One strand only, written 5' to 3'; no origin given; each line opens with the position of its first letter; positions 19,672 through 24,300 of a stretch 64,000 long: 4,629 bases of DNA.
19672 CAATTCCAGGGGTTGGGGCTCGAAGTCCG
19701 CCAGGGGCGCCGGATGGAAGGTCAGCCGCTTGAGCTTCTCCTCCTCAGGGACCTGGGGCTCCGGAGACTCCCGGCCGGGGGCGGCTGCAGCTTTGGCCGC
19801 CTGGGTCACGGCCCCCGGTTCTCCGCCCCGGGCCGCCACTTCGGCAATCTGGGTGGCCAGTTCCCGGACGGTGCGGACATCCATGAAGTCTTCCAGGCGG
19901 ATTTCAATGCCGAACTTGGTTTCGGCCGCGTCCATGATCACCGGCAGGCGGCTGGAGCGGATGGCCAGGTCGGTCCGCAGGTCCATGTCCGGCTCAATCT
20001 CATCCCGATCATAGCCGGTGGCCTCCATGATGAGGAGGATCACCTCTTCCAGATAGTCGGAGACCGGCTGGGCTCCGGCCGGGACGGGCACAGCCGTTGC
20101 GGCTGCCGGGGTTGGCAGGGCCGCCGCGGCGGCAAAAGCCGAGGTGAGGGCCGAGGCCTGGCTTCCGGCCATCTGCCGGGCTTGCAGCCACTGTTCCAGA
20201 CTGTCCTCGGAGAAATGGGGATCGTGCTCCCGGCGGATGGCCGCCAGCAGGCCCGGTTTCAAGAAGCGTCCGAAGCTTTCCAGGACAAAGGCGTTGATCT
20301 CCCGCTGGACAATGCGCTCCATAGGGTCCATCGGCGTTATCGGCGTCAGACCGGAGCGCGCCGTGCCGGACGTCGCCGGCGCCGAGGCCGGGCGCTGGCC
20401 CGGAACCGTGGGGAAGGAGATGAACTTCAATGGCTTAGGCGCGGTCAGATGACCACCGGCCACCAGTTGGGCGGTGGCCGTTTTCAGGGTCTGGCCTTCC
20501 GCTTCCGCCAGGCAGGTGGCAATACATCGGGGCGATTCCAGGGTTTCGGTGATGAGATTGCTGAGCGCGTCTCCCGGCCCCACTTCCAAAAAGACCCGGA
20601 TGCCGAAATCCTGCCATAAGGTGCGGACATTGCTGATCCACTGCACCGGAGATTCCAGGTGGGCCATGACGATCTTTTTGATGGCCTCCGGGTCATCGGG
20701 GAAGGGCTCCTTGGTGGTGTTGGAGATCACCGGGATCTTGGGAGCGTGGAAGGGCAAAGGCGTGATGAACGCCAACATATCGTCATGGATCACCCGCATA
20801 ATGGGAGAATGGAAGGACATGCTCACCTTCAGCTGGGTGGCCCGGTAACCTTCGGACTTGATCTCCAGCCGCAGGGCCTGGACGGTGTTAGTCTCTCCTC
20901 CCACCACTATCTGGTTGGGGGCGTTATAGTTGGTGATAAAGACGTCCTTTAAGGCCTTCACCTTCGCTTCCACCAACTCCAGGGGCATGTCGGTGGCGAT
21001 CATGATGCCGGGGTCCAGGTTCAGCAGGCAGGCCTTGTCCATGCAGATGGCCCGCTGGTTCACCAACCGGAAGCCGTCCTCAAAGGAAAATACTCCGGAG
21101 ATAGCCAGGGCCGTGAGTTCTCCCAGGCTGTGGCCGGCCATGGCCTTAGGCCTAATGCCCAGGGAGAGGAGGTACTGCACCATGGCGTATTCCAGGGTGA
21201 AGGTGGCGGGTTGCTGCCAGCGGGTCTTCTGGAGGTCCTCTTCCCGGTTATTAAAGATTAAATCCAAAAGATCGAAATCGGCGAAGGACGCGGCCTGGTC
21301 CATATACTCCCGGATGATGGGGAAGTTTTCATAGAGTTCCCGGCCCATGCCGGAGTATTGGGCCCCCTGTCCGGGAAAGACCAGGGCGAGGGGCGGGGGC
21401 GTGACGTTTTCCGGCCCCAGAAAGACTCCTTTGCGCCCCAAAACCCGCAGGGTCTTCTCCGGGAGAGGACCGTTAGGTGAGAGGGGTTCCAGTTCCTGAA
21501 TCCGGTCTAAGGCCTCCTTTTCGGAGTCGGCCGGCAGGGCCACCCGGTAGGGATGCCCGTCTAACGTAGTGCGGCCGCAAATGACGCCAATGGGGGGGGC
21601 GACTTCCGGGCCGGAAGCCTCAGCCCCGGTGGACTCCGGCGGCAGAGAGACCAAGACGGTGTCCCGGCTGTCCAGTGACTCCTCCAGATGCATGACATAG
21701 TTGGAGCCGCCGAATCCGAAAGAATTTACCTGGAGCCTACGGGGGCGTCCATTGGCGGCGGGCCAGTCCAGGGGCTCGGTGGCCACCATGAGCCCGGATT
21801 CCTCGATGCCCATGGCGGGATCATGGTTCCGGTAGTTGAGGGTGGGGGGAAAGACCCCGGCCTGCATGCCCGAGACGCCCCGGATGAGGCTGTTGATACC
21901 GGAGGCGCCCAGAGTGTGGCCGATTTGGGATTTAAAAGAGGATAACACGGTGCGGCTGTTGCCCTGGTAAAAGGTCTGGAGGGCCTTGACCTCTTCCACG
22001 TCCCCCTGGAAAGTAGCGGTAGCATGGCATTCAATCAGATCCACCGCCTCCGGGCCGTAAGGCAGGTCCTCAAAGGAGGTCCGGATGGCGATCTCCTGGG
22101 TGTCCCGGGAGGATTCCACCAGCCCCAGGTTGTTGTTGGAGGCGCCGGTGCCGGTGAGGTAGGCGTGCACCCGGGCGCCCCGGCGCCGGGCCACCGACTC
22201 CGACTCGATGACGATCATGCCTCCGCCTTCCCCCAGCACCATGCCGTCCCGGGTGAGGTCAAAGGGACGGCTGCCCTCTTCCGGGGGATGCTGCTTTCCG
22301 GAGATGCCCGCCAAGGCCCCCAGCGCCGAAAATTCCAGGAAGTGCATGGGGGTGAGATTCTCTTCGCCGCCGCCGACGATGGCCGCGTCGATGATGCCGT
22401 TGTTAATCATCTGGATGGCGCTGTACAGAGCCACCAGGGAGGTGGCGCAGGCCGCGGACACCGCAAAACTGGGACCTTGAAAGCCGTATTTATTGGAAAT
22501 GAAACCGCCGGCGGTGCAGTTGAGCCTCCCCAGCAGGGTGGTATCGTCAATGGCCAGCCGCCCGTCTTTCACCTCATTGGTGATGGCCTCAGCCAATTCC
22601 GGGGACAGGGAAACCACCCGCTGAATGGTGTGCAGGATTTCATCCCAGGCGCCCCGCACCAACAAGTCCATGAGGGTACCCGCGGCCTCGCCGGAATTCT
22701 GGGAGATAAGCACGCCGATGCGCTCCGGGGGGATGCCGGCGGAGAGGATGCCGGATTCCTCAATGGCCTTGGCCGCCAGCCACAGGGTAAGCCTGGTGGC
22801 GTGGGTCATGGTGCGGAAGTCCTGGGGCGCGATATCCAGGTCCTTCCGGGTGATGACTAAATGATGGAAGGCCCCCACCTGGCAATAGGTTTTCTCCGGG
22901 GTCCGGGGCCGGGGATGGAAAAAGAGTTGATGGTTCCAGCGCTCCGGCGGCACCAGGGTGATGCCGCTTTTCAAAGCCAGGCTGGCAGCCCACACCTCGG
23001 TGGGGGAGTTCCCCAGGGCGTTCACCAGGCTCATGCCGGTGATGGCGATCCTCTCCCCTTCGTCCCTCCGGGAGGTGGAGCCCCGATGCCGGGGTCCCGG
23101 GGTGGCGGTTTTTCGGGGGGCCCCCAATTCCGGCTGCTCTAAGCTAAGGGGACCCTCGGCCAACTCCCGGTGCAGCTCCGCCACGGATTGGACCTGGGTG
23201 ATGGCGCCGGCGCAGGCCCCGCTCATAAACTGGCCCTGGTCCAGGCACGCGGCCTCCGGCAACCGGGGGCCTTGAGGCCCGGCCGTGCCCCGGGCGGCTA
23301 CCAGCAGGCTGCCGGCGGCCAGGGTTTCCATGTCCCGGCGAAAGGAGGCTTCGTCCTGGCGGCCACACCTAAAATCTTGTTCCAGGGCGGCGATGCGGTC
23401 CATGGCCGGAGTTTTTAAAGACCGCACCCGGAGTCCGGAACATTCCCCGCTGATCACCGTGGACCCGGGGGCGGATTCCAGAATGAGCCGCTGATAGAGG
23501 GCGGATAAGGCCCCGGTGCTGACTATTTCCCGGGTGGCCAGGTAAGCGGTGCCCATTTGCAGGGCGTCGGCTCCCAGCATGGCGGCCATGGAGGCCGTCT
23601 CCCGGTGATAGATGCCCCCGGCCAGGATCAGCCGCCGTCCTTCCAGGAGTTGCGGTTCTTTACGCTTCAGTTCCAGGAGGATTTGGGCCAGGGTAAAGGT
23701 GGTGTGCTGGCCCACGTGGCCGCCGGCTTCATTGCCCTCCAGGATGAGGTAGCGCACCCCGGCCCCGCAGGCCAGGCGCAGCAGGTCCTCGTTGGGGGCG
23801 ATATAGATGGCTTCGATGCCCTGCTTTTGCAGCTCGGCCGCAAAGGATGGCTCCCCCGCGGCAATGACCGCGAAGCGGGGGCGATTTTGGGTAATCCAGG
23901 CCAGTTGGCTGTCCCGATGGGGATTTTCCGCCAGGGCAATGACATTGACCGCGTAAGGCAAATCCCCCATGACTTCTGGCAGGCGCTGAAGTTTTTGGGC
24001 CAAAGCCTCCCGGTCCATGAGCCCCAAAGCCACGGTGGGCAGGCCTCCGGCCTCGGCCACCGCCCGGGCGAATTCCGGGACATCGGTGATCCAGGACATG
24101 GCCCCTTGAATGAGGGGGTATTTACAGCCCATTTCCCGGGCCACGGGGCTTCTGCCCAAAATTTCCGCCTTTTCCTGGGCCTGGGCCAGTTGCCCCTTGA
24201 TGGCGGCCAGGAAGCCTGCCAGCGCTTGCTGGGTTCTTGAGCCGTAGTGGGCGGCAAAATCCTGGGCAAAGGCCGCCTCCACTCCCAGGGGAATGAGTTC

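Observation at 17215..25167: Unusual PKS architecture: tandem TIM/NPD-like N-terminus, one atypical ACP, a terminal DH and no release domain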

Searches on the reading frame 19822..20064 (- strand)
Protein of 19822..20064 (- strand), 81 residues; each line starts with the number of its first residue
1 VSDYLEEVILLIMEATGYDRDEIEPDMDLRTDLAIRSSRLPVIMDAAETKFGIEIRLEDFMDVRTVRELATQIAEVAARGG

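Call 55: search_solved_structures(query=window:19822-20064:-, max_evalue=10, show_alignments=4)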
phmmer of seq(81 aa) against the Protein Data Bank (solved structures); distinct sequences matched with E-value up to 10: 42.
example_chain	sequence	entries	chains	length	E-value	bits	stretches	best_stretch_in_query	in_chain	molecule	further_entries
9s2u_I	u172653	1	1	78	9.8e-05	25.7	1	10-73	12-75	Meromycolate extension acyl carrier protein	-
1klp_A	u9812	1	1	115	0.00011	25.6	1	8-75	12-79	MEROMYCOLATE EXTENSION ACYL CARRIER PROTEIN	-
7bvc_P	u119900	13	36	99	0.00013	25.3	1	10-75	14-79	Meromycolate extension acyl carrier protein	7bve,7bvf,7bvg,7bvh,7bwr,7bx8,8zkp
9rfu_G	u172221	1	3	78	0.00039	23.8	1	10-73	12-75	Meromycolate extension acyl carrier protein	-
2ehs_A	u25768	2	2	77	0.0004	23.8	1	6-75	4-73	Acyl carrier protein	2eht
9rgb_G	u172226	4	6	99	0.00053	23.4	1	10-75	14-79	Meromycolate extension acyl carrier protein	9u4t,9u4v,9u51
8yg0_A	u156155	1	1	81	0.0017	21.8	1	6-75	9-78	Acyl carrier protein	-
8gsa_A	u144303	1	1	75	0.0047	20.4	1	6-75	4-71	Acyl carrier protein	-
2qnw_A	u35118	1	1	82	0.0054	20.2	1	5-74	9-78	Acyl carrier protein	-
7b0n_U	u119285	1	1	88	0.016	18.7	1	3-73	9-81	Acyl carrier protein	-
8jfg_G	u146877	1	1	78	0.036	17.6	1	6-68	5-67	Acyl carrier protein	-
8jfn_B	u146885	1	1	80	0.038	17.5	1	5-68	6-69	Acyl carrier protein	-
6lk3_A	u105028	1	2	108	0.041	17.4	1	14-76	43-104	Putative free-standing acyl carrier protein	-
6gcs_Q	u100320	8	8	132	0.043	17.4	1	3-73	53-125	ACPM2 SUBUNIT | Acyl carrier protein ACPM2 of NADH:Ubiquinone Oxidoreductase (Complex I)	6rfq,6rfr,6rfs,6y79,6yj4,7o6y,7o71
8jfh_E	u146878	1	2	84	0.043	17.3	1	5-67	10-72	Acyl carrier protein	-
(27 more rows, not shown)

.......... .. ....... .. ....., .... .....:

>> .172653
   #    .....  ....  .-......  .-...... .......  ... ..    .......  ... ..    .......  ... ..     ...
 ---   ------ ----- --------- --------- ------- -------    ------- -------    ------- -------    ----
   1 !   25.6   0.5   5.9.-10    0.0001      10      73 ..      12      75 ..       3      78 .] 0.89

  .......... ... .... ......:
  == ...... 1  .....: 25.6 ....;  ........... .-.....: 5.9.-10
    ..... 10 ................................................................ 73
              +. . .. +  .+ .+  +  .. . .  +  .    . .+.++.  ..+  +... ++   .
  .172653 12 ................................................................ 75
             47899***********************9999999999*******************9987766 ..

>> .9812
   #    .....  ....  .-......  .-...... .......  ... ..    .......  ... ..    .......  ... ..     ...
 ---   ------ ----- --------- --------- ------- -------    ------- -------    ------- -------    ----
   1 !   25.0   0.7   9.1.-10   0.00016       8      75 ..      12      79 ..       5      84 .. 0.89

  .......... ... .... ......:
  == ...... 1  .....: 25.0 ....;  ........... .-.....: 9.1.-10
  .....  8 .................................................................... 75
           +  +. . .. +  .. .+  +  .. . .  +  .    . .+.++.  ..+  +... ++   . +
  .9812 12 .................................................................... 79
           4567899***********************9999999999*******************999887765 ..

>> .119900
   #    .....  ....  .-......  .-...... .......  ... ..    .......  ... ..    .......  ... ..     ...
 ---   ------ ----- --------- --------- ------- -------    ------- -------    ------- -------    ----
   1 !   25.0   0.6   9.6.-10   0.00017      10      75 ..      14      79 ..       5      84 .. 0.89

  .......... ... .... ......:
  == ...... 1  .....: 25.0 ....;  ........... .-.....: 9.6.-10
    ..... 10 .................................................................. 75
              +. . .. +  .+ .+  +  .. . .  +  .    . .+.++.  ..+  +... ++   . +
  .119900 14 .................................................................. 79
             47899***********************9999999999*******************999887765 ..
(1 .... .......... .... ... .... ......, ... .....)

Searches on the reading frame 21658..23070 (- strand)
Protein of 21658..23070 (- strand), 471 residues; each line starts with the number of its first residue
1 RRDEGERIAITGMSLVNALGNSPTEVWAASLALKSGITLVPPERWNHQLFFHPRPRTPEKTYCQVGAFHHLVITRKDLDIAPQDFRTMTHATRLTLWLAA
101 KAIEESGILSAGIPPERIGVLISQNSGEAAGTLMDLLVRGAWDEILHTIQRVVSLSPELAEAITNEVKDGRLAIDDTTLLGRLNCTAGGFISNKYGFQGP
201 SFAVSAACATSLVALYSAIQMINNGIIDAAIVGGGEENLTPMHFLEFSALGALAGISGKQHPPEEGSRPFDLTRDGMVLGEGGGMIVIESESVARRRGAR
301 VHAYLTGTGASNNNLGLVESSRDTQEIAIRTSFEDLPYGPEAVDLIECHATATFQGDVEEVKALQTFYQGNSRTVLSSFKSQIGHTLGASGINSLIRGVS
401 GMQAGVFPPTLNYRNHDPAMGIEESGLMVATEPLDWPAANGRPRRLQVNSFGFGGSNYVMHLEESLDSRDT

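Call 67: search_protein_families(library=ncbifam, proteins=[window:21658-23070:-], max_evalue=0.00001)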
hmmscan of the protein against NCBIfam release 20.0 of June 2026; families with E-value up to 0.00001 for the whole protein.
window:21658-23070:- (471 aa): 19 families
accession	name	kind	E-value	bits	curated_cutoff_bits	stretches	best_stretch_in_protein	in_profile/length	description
TIGR03150.1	fabF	equivalog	8.7e-66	222.3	493.75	1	184-461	137-405/407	beta-ketoacyl-ACP synthase II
NF045894.1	PKS_plus_SDR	equivalog_domain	1.1e-62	212.1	1740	2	175-465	140-427/1515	type I polyketide synthase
NF005589.0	PRK07314.1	subfamily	3.1e-62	210.6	387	1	178-462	134-409/413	beta-ketoacyl-ACP synthase II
NF004970.0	PRK06333.1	subfamily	3.2e-58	197.6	525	1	183-459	148-416/424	beta-ketoacyl-ACP synthase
TIGR02813.1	omega_3_PfaA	subfamily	4.1e-55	186.3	1010.1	1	7-464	8-461/2582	polyketide-type polyunsaturated fatty acid synthase PfaA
NF040607.1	mycolic_Pks13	equivalog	3.7e-49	167.2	2100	1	4-465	99-526/1680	polyketide synthase Pks13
NF006274.0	PRK08439.1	equivalog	2.8e-48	164.7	621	1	185-460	139-401/406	beta-ketoacyl-ACP synthase II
NF005490.0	PRK07103.1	equivalog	6.2e-48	163.9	445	1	186-463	147-411/414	polyketide beta-ketoacyl:acyl carrier protein synthase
NF041183.1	Pks2_ls1_myc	equivalog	5.5e-47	159.5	2400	2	179-464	144-424/2086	sulfolipid-1 biosynthesis phthioceranic/hydroxyphthioceranic acid synthase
NF006587.0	PRK09116.1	equivalog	1.4e-46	159.1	470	1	174-460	130-402/408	beta-ketoacyl-ACP synthase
NF005076.0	PRK06501.1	equivalog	9.5e-46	156.5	629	1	191-462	158-420/425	beta-ketoacyl-ACP synthase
NF005935.0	PRK07967.1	equivalog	5.3e-45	154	630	1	185-461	139-400/406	beta-ketoacyl-ACP synthase I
NF006434.0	PRK08722.1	equivalog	6.4e-43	147.2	759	1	188-459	144-408/414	beta-ketoacyl-ACP synthase II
NF058662.1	cispenta_AmcF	equivalog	3.5e-42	144.7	325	1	191-420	112-334/369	cispentacin biosynthesis acyltransferase subunit AmcF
NF004618.0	PRK05952.1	equivalog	3.8e-42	144.6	455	1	181-464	120-382/384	beta-ketoacyl-ACP synthase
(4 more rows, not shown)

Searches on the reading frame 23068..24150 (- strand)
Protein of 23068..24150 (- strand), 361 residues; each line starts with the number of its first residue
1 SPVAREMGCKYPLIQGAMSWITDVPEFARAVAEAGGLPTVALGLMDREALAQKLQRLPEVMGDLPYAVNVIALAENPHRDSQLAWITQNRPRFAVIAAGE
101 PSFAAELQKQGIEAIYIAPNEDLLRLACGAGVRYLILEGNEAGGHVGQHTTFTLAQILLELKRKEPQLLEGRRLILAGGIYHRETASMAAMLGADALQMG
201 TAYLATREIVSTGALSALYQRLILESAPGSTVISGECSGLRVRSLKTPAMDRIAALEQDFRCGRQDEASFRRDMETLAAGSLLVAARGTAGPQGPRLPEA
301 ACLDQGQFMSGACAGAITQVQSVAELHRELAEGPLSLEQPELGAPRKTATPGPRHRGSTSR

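Call 67: search_protein_families(library=ncbifam, proteins=[window:23068-24150:-], max_evalue=0.00001)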
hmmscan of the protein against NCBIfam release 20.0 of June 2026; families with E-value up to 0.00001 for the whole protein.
window:23068-24150:- (361 aa): 1 family
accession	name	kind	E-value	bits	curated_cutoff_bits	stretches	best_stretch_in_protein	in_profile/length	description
TIGR03151.1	enACPred_II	equivalog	1.9e-39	135.8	453.1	1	7-331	8-297/307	enoyl-[acyl-carrier-protein] reductase FabK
